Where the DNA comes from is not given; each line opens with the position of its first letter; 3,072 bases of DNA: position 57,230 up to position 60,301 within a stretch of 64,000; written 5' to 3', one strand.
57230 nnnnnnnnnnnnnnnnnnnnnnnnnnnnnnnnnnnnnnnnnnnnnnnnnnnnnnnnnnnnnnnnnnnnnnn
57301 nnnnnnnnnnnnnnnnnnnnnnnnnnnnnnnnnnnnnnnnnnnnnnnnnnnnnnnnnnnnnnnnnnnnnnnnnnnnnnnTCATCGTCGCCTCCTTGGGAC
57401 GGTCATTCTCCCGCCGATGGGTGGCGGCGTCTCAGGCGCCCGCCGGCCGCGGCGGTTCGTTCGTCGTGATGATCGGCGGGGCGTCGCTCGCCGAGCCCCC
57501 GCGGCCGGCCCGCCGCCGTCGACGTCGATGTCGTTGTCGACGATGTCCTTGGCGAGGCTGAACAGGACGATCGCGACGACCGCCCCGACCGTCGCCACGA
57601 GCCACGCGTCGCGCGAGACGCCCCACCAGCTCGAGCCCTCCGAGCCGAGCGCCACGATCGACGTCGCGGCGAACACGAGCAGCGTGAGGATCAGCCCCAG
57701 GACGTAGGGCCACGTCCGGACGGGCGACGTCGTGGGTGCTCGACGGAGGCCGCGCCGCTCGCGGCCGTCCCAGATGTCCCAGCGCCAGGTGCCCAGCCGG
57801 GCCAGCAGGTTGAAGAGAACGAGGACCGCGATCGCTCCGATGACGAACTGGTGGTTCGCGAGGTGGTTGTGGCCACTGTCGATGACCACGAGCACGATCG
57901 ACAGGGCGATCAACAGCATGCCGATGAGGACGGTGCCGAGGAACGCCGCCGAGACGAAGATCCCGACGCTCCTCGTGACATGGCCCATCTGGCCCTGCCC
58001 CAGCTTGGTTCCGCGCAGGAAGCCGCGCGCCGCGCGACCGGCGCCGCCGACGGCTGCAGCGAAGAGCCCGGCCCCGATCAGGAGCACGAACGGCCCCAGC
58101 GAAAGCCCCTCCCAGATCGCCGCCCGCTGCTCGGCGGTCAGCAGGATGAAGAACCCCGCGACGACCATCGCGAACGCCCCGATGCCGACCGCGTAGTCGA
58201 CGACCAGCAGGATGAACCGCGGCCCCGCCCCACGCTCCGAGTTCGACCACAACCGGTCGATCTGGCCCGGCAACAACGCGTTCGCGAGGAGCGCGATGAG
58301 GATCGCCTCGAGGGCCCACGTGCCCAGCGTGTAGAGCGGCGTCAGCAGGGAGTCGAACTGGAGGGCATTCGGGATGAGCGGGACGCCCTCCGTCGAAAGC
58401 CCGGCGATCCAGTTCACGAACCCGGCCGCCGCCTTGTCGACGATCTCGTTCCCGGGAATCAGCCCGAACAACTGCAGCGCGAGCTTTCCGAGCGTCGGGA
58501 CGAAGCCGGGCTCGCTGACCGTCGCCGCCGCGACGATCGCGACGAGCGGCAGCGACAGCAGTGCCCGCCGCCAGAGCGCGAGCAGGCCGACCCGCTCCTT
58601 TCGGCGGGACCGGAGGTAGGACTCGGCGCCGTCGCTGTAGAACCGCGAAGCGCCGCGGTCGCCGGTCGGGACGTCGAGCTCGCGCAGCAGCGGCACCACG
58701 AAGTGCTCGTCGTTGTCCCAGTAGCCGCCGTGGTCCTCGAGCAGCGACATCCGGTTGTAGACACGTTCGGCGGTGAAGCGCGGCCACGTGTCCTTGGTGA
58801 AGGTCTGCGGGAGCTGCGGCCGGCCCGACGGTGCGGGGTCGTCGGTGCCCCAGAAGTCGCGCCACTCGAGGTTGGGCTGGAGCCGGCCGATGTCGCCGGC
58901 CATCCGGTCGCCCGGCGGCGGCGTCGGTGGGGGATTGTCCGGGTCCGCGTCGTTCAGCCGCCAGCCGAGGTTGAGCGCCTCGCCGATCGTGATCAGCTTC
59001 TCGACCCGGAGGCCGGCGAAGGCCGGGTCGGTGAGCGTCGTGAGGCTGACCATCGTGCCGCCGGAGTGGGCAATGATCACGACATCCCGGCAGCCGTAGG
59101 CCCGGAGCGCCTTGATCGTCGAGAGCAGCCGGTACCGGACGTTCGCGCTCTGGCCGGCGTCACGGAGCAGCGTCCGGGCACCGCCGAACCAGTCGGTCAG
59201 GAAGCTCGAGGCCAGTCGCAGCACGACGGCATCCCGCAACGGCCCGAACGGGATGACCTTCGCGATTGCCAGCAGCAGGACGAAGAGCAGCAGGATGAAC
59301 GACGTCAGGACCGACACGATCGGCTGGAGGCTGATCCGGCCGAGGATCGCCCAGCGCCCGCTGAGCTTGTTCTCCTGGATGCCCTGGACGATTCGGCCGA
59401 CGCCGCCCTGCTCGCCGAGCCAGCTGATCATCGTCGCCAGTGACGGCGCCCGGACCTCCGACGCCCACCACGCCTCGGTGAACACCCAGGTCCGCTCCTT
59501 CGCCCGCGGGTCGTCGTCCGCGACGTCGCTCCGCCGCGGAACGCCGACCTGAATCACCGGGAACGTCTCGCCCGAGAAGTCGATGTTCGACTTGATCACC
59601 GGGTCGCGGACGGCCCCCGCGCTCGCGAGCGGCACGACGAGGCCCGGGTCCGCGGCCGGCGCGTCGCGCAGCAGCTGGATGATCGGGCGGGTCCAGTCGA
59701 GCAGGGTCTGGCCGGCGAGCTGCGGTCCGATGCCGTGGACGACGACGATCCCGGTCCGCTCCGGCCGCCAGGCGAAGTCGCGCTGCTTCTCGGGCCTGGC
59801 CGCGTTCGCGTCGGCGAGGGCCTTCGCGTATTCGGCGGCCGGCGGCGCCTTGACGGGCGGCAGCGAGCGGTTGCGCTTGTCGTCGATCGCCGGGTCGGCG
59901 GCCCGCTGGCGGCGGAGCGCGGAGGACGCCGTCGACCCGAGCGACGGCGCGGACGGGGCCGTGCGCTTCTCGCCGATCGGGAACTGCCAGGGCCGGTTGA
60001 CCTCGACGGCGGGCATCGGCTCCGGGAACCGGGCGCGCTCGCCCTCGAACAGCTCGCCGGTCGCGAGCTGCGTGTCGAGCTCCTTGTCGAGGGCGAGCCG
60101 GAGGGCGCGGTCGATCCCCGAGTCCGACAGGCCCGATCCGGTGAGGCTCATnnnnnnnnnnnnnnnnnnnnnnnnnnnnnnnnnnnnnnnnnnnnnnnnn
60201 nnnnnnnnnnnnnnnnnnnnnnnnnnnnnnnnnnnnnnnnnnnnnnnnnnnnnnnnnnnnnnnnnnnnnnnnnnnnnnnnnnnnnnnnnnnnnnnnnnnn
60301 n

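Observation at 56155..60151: Operon encoding a 923-aa polytopic membrane alpha/beta-hydrolase with a VOC enzyme and a lipoprotein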

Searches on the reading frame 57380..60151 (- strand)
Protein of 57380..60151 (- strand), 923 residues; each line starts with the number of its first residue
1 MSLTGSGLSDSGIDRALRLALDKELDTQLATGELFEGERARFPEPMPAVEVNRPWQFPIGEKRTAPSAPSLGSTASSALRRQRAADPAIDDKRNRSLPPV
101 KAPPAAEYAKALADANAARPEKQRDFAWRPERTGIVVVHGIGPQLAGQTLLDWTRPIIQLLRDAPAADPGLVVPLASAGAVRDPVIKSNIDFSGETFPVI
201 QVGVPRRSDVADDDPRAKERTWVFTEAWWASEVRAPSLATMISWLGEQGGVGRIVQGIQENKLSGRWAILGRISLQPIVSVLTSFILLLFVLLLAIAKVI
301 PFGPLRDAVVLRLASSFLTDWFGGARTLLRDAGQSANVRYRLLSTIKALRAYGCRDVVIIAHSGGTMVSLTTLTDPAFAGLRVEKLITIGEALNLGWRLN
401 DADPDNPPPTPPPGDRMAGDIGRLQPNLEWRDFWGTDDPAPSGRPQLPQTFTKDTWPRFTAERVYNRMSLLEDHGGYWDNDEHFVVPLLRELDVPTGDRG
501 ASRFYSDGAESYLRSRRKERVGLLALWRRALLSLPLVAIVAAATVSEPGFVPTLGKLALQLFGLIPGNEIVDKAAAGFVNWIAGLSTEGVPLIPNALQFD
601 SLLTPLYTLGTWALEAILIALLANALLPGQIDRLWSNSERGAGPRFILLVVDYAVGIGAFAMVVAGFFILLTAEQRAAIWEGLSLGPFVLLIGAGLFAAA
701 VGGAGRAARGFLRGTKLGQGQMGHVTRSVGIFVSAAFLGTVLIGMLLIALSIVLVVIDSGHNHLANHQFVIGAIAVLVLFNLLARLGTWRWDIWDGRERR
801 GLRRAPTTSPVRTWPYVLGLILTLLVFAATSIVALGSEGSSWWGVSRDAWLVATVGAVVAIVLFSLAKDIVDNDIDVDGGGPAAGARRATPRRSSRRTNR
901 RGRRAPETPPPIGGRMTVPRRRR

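Call 3: search_protein_families(library=pfam, proteins=[window:57380-60151:-], max_evalue=1)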
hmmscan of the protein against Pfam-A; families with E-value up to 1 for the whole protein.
window:57380-60151:- (923 aa): 1 family
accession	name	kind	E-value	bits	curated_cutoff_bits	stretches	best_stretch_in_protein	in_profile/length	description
PF07819.20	PGAP1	-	0.0032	17.7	24.3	1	353-390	89-126/233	PGAP1-like alpha/beta domain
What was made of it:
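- On PGAP1 (Pfam PF07819; GPI inositol deacylase): The score is 17.7 bits against a cut-off of 24.3, covering residues 353-390 only (call 3).
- The only Pfam hit is PGAP1, at the nucleophile elbow (E 0.0032, call 3). The score is below the Pfam cut-off (17.7 against 24.3 bits) and covers 38 residues (call 3).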

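Call 4: search_protein_families(library=ncbifam, proteins=[window:57380-60151:-], max_evalue=1)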
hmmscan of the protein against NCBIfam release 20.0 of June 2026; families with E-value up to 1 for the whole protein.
window:57380-60151:- (923 aa): 0 families

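Call 6: find_homologous_proteins(query=window:57380-60151:-)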
Query window:57380-60151:- (923 aa): 233 proteins with E <= 0.001 among 8000 candidates; the best 120 are listed.
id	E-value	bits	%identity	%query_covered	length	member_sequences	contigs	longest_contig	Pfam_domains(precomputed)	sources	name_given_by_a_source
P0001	0.0e+0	1858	93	94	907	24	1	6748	-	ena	-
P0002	0.0e+0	1579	80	96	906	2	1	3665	-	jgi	jgi:hypothetical protein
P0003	0.0e+0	1570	80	96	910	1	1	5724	-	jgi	jgi:hypothetical protein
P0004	0.0e+0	1540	78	97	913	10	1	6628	-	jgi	jgi:hypothetical protein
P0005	0.0e+0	1517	77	96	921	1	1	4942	-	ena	-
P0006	0.0e+0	1381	71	95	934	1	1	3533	-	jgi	-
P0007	0.0e+0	1352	70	95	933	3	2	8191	-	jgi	jgi:hypothetical protein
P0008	0.0e+0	1285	67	95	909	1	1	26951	-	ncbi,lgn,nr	ncbi:MAG TPA: hypothetical protein VFV72_05660 [Candidatus Limnocylindrales bacterium]|nr:hypothetic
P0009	0.0e+0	1217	64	95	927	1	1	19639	-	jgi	jgi:pimeloyl-ACP methyl ester carboxylesterase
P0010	0.0e+0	1153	61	95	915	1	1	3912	-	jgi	jgi:hypothetical protein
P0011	0.0e+0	1120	61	95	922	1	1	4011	-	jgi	jgi:hypothetical protein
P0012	0.0e+0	1087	59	95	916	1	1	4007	-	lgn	-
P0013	0.0e+0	1065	56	97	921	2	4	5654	-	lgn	-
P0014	0.0e+0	1051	65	69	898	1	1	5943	-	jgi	jgi:hypothetical protein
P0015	0.0e+0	1040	58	94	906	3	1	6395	-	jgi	-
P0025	3.2e-235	801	49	95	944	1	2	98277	-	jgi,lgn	jgi:hypothetical protein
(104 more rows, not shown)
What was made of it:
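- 57380..60151 (-): Gene for the polytopic alpha/beta-hydrolase as read (923 codons plus stop). Codons 1-886 are in the evolved frame. Full-length homologs are 890-960 aa (call 6).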

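Call 7: search_solved_structures(query=window:57380-60151:-, max_evalue=10, show_alignments=2)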
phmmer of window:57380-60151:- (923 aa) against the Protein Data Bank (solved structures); distinct sequences matched with E-value up to 10: 1.
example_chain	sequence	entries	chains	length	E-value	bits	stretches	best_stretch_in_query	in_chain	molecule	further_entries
4d8l_A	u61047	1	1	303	2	9.4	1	403-479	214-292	2-pyrone-4,6-dicarbaxylate hydrolase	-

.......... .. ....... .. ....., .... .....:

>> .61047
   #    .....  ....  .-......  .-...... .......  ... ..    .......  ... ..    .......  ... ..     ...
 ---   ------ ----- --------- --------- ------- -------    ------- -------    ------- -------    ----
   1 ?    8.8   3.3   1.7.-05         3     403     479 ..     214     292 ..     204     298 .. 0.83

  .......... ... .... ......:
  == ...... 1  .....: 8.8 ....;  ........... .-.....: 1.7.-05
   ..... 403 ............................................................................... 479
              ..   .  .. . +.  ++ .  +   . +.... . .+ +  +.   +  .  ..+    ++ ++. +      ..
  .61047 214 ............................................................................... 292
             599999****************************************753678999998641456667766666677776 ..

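Call 11: search_solved_structures(query=A1, max_evalue=10, show_alignments=3)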
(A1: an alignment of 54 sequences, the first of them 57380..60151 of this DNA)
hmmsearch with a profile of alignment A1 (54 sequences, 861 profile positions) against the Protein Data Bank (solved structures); distinct sequences matched with E-value up to 10: 8.
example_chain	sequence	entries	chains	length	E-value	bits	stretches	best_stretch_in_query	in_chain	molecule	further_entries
6b87_A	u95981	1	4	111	0.31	12.4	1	638-719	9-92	TMHC2_E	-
4hu3_A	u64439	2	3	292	0.95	10.8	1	490-639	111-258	Oxygen sensor protein DosP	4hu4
4k1c_A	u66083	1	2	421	1.2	10.5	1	526-741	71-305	Vacuolar calcium ion transporter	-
9ko2_R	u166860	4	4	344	1.5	10.2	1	527-741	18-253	C-C chemokine receptor type 7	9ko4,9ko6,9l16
3rko_J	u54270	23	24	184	1.7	9.9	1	488-624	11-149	NADH-QUINONE OXIDOREDUCTASE SUBUNIT J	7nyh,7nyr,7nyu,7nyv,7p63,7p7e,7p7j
7p61_J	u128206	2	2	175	1.8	9.9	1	488-624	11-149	NADH-quinone oxidoreductase subunit J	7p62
7p64_J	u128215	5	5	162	4.1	8.7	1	488-593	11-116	NADH-quinone oxidoreductase subunit J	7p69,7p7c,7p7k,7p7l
9xhh_R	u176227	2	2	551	4.6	8.5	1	527-741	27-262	C-C chemokine receptor type 7,Non structural polyprotein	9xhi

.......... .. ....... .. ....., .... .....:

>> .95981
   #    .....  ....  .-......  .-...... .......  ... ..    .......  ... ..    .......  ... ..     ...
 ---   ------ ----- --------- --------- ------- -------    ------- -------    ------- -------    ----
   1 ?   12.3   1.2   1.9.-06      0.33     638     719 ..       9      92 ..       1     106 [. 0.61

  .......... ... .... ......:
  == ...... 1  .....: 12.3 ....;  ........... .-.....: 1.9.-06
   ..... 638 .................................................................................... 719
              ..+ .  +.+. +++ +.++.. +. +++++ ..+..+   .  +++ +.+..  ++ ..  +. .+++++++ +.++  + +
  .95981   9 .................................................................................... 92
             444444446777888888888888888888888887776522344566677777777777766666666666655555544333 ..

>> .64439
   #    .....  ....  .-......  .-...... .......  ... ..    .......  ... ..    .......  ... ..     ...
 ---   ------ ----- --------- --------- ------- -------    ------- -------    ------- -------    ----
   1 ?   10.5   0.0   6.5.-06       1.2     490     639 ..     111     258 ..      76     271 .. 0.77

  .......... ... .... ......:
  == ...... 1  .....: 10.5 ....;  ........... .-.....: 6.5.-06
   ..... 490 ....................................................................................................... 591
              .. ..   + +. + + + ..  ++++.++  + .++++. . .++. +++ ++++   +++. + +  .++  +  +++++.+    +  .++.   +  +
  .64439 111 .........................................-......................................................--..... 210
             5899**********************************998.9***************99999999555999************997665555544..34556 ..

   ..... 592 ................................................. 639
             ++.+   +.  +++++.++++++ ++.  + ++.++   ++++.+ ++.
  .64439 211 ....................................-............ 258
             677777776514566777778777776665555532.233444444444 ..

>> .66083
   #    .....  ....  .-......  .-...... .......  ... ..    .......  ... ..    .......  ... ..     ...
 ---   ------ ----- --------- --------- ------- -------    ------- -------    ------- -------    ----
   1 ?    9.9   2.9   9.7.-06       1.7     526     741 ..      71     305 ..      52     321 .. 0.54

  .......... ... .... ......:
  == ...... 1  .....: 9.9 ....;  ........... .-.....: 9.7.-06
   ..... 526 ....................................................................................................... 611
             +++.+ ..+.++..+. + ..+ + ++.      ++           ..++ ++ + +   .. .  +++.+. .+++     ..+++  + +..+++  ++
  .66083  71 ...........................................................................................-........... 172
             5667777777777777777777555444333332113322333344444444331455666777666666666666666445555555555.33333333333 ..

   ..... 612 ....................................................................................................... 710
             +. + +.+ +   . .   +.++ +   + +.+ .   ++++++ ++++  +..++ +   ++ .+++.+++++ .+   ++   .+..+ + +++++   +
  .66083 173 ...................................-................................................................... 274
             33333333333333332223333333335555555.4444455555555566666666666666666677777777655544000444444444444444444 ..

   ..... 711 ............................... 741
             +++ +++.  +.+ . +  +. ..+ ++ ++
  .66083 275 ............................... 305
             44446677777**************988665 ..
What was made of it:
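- Tried and rejected: Sequence search of PDB with the single protein and with the family profile gave only noise in the TM region (calls 7 and 11).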

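Call 13: find_related_loci(query=A1, collection=genome_contigs, flank=6000)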
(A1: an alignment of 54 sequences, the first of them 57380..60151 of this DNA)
Query A1 (923 aa) in genome_contigs; peptide patterns used: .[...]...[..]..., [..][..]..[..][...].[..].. (x = any residue, [..] = any of these).
155 stretches matched a pattern; 130 encode a relative of the query (tblastn E <= 1e-3); the best 80 are kept; 80 distinct loci.
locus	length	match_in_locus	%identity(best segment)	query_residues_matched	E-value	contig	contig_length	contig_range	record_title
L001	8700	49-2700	67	1-880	0e+0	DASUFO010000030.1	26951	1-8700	MAG TPA_asm: Candidatus Limnocylindrales bacterium isolate SMAG_U1381 k141_730383, whole genome shotgun sequence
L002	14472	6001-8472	47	1-838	0e+0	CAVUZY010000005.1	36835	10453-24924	MAG: uncultured Chloroflexia bacterium isolate MFD04212.bin.2.6 genome assembly, contig: contig_38843, whole genome shot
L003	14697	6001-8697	44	1-884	0e+0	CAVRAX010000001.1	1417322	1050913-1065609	MAG: uncultured Chloroflexia bacterium isolate MFD04944.bin.1.71 genome assembly, contig: contig_15953, whole genome sho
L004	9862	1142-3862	45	1-885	0e+0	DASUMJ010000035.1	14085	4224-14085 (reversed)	MAG TPA_asm: Candidatus Limnocylindrales bacterium isolate SMAG_U1568 k141_746326, whole genome shotgun sequence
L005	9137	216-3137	46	1-900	8e-176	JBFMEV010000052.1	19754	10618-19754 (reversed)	MAG: Chloroflexota bacterium isolate MAG254 MAG254_52, whole genome shotgun sequence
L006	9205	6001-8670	43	1-883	0e+0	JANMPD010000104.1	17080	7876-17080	MAG: Chloroflexota bacterium isolate OTE_51_metabat_66 OTE_51_k141_4428102, whole genome shotgun sequence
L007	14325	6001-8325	34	131-912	1e-101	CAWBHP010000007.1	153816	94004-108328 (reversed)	MAG: uncultured Chloroflexia bacterium isolate MFD08497.bin.2.148 genome assembly, contig: contig_167966, whole genome s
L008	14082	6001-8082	35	130-836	6e-100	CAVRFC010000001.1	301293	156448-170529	MAG: uncultured Chloroflexia bacterium isolate MFD04850.bin.2.95 genome assembly, contig: contig_10985, whole genome sho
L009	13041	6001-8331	34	81-867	3e-99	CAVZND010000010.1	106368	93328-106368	MAG: uncultured Chloroflexia bacterium isolate MFD02242.bin.2.217 genome assembly, contig: contig_26810, whole genome sh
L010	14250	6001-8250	34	79-846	3e-97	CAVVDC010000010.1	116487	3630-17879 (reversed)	MAG: uncultured Chloroflexia bacterium isolate MFD02242.bin.2.318 genome assembly, contig: contig_47599, whole genome sh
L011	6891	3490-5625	35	132-867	4e-96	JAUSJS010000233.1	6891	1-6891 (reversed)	MAG: Candidatus Limnocylindrales bacterium isolate E14_metabat.bin.312 E14_k141_599416, whole genome shotgun sequence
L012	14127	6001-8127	35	130-843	2e-102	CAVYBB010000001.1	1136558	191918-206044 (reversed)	MAG: uncultured Chloroflexia bacterium isolate MFD04944.bin.2.224 genome assembly, contig: contig_11267, whole genome sh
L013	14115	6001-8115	35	132-867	4e-94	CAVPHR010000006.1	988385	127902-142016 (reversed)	MAG: uncultured Chloroflexia bacterium isolate MFD10043.bin.2.10 genome assembly, contig: contig_7182, whole genome shot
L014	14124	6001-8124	34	125-843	2e-89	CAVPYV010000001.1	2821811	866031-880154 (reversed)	MAG: uncultured Chloroflexia bacterium isolate MFD04944.bin.2.33 genome assembly, contig: contig_12346, whole genome sho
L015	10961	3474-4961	37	114-628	1e-86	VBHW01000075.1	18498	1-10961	MAG: Chloroflexi bacterium isolate CF_114 14_1009_16_30cm_scaffold_36337, whole genome shotgun sequence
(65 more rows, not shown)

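Call 21: predict_structure(alignment_id=A1)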
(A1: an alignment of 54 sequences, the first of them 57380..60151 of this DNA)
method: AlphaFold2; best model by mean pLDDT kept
length: 923 residues; sequences in the alignment: 54
mean_pLDDT: 86.5   pTM: 0.88
mean pLDDT of the five models: 86.5, 84.1, 83.4, 81.7, 81.0
residues with pLDDT >= 90: 551; 70-90: 270; 50-70: 44; < 50: 58
segments of 3 or more residues with pLDDT < 50: 1-6, 83-88, 880-923
pLDDT, mean of each block of 10 residues (from residue 1): 44 91 98 97 95 91 70 63 53 87 96 97 96 93 83 95 96 92 93 89 98 96 90 82 87 85 78 82 85 84 73 82 86 93 97 98 93 96 95 87 89 92 95 80 78 85 84 82 97 96 96 92 91 95 86 96 95 95 96 95 96 94 89 74 85 91 92 93 91 89 88 82 89 88 91 95 95 96 92 92 94 91 93 91 90 94 92 71 40 40 41 31 28
secondary structure, 60 per line:
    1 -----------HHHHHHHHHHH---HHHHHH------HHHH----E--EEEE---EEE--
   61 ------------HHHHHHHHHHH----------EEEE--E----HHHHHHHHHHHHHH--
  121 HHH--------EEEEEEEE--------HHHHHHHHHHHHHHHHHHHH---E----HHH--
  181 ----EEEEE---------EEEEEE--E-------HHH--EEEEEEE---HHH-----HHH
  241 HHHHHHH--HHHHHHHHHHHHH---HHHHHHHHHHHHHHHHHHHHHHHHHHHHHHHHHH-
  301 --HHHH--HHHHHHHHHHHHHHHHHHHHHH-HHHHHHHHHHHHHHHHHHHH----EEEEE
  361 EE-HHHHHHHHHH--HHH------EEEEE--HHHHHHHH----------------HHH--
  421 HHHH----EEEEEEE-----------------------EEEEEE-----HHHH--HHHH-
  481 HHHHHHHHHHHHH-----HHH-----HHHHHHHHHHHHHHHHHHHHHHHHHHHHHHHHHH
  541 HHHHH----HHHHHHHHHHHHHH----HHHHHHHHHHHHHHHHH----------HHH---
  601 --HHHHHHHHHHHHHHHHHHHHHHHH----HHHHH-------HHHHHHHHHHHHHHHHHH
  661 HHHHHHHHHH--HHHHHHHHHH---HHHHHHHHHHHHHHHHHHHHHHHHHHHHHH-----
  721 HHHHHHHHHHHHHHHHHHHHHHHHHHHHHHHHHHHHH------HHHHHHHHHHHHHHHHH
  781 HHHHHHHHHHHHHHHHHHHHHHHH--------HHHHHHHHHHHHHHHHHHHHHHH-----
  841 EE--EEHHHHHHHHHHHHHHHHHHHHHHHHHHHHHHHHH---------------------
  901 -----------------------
elements in order (helices of 4 or more, strands of 3 or more residues): H12-22 H26-31 H38-41 E49-52 E56-58 H73-83 E94-97 H105-118 E132-139 H148-167 E185-189 E199-204 E220-226 H238-247 H250-262 H266-299 H303-306 H309-330 H332-351 E356-362 H364-373 E385-389 H392-399 H421-424 E429-435 E459-464 H470-473 H476-479 H481-493 H507-545 H550-563 H568-584 H603-626 H631-635 H643-670 H673-682 H686-715 H721-757 H764-804 H813-835 H847-879
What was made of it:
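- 57380..60151 (-): AF2 model has pLDDT 86.5 and pTM 0.88 (call 21).
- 59366..59776 (-): Hydrolase core, first half (residues 126-262). It holds strand beta3 (132-139), helix A, extra strands, strand beta4 (220-226) and the invariant TEAWWA motif (225-230). Secondary structure of the model (call 21).
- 59156..59365 (-): Membrane helical hairpin inserted between beta4 and helix B (residues 263-332). It consists of a hydrophobic helix (266-299), a tip with invariant P301, and an amphipathic return helix (309-330) carrying the conserved DWFG(D/G)xRxLL motif. Helices are from the model (call 21).
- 58652..59155 (-): Hydrolase core, second half (residues 333-500). It holds beta5, the nucleophile elbow, beta6, beta7, beta8 and helix F. 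Model (call 21).
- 58730..58732 (-): His474, the predicted catalytic base in the loop after beta8 (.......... motif). Its position follows strand 459-464 (call 21).
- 57515..58633 (-): C-terminal membrane domain (residues 507-879). Eight TM helices at about 523-545, 603-626, 643-670, 686-715, 721-757, 764-787, 813-835 and 847-867, plus two short amphipathic helices (550-584) in the first outer loop. Model helices (call 21).
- On alpha/beta-hydrolase fold superfamily (serine hydrolases): The model has pLDDT 86.5 (call 21).
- On PGAP1 (Pfam PF07819; GPI inositol deacylase): The model has only helices from residue 507 onward, apart from two 2-residue strand marks at 841-846 (call 21).
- Fold: the AF2 model has pLDDT 86.5 and pTM 0.88 (call 21). 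There is no jelly-roll domain: everything after residue 507 is helical (call 21).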
